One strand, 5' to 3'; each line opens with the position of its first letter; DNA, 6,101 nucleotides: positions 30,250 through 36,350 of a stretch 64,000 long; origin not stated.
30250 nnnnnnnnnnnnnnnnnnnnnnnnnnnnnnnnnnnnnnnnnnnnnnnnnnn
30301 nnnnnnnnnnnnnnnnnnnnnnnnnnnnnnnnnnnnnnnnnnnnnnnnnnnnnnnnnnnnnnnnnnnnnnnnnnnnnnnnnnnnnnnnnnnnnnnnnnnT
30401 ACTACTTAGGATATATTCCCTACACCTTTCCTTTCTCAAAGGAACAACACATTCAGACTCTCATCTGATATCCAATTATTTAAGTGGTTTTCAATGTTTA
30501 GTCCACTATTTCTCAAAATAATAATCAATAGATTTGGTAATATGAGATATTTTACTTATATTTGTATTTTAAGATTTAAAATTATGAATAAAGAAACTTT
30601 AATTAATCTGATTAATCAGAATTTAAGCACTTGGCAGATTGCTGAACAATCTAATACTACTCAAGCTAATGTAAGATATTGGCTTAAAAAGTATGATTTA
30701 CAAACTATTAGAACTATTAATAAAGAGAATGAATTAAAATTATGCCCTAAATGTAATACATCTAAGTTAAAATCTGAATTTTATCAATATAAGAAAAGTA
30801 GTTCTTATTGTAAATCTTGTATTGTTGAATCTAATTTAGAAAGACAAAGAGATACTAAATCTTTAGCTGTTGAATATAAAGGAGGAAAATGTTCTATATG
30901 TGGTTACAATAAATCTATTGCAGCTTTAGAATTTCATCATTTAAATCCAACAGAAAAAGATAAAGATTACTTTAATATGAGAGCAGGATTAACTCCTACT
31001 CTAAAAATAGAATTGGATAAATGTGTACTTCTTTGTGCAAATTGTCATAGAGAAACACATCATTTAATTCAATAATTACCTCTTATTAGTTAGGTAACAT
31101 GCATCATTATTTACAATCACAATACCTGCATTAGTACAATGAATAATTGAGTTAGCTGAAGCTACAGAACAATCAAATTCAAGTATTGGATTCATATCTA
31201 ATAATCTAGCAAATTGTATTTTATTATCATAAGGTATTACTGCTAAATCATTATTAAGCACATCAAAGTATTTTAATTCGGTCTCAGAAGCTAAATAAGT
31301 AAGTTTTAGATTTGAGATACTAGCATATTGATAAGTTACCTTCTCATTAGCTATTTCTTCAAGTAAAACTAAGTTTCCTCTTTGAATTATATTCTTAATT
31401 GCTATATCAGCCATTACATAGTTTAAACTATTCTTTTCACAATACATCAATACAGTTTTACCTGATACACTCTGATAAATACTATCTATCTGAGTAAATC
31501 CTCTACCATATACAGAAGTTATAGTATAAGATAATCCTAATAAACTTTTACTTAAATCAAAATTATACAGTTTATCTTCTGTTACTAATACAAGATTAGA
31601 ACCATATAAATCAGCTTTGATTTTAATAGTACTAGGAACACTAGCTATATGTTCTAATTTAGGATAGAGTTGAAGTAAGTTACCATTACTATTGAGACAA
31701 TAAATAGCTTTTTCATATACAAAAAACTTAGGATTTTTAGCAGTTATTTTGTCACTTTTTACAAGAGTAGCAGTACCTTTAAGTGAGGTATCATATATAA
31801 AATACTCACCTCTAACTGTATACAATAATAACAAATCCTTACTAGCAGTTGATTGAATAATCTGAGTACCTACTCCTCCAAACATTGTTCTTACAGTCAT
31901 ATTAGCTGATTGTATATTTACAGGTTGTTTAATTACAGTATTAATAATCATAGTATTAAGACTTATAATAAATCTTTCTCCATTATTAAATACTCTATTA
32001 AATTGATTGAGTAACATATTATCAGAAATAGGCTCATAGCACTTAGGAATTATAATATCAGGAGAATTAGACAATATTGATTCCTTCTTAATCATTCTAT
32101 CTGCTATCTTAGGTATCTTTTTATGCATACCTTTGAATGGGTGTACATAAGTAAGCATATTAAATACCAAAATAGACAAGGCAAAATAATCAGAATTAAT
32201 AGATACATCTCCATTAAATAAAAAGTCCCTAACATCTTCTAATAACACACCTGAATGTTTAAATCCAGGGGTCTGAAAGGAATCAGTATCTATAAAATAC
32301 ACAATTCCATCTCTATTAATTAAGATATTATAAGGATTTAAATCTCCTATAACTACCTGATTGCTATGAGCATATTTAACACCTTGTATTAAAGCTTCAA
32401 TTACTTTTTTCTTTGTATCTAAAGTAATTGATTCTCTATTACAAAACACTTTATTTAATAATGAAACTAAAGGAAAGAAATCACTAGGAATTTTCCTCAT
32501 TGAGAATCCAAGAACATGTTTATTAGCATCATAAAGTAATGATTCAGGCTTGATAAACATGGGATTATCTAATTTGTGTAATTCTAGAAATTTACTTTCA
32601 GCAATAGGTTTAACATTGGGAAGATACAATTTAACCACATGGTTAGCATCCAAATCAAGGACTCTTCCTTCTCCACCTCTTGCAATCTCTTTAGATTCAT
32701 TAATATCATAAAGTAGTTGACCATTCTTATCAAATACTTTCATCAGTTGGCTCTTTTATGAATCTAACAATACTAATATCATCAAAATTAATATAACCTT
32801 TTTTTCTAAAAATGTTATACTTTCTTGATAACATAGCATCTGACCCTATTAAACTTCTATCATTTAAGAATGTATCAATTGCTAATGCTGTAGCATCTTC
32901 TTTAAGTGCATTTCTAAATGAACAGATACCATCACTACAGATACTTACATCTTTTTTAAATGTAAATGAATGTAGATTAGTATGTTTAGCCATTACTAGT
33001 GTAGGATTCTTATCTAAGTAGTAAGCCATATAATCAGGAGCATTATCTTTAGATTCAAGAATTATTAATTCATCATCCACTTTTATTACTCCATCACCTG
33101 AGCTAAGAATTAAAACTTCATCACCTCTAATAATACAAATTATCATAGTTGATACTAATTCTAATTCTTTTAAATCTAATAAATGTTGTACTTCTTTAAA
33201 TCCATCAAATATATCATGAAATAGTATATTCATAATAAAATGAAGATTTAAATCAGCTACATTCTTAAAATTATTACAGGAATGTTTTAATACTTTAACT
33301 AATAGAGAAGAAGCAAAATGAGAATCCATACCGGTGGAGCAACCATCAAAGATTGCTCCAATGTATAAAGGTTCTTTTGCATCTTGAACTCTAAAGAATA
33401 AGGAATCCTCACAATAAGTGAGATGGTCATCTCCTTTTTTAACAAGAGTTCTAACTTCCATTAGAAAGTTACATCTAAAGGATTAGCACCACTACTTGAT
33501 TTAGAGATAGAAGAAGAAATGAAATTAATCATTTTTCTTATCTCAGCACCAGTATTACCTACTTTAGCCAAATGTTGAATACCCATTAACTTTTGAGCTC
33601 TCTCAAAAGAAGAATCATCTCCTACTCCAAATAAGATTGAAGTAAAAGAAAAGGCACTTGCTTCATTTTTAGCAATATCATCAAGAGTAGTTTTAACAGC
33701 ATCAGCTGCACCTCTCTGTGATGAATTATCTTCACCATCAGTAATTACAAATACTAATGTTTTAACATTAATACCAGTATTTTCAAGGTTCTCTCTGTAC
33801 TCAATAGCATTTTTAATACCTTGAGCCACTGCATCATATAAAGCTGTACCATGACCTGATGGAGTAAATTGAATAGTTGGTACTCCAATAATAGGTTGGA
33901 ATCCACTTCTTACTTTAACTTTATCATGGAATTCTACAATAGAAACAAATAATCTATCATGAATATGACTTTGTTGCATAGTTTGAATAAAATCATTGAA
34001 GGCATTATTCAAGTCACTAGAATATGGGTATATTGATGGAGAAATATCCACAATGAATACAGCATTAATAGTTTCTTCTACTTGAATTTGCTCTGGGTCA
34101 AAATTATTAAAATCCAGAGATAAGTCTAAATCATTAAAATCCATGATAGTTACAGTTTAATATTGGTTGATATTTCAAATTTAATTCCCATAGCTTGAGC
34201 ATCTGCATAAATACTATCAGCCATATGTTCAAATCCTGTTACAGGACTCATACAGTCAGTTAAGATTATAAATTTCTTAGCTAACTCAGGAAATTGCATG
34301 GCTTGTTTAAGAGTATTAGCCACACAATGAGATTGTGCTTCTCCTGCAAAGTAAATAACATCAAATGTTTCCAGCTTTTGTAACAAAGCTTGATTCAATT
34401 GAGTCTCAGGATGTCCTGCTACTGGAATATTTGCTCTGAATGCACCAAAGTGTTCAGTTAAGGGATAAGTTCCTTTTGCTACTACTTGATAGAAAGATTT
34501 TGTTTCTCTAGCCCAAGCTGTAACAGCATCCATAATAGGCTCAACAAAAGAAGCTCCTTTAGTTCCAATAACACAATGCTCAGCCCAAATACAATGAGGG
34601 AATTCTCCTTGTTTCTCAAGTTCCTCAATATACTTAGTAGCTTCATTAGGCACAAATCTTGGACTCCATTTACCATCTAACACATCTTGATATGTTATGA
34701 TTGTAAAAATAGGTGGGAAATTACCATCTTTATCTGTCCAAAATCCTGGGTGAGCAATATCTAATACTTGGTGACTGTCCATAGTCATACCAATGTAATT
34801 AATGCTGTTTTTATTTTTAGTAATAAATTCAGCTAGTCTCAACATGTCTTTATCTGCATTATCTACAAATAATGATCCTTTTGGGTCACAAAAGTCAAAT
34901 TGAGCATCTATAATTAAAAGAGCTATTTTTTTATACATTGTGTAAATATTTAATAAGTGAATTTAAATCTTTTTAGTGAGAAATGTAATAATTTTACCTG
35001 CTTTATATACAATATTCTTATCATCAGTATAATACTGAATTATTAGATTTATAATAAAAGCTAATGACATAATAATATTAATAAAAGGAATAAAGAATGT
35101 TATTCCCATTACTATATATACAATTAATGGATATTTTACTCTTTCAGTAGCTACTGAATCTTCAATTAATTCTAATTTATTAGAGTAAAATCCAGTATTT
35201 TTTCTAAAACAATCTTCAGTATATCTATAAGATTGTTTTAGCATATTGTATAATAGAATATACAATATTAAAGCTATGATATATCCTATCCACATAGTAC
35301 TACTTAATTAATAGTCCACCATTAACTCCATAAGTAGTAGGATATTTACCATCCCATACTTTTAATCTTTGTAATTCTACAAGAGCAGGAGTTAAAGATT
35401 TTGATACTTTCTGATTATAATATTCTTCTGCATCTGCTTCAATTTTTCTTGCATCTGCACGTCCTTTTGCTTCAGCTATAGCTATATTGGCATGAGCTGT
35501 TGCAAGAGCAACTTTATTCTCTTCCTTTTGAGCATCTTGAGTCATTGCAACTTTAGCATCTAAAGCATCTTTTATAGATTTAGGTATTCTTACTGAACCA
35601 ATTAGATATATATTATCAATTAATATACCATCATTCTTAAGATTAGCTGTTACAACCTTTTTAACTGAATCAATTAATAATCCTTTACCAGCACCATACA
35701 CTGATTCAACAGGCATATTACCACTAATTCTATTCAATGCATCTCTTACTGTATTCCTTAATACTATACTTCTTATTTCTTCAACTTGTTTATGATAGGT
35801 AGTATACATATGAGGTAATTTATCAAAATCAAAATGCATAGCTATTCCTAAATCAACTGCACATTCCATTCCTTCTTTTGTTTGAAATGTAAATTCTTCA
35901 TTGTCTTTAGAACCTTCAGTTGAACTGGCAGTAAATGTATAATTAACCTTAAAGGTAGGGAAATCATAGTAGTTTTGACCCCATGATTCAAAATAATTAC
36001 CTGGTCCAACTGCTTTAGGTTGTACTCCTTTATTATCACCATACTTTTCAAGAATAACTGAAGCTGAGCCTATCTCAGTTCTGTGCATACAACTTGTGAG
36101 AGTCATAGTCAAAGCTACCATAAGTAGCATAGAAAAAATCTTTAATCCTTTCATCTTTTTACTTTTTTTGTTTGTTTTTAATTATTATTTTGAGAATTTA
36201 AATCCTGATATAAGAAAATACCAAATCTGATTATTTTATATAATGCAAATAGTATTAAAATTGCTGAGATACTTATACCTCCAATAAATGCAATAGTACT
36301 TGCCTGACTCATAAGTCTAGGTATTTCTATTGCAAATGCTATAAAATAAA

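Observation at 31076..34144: Three adjacent genes encode a Ser/Thr kinase, a PP2C phosphatase and a vWA (MIDAS) protein on the phage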

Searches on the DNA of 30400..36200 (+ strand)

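Call 6: search_dna_similar(query=window:30400-36200:+, collection=phages, mode=near, max_rows=25)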
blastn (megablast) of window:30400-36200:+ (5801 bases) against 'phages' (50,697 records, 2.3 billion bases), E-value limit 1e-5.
No match.
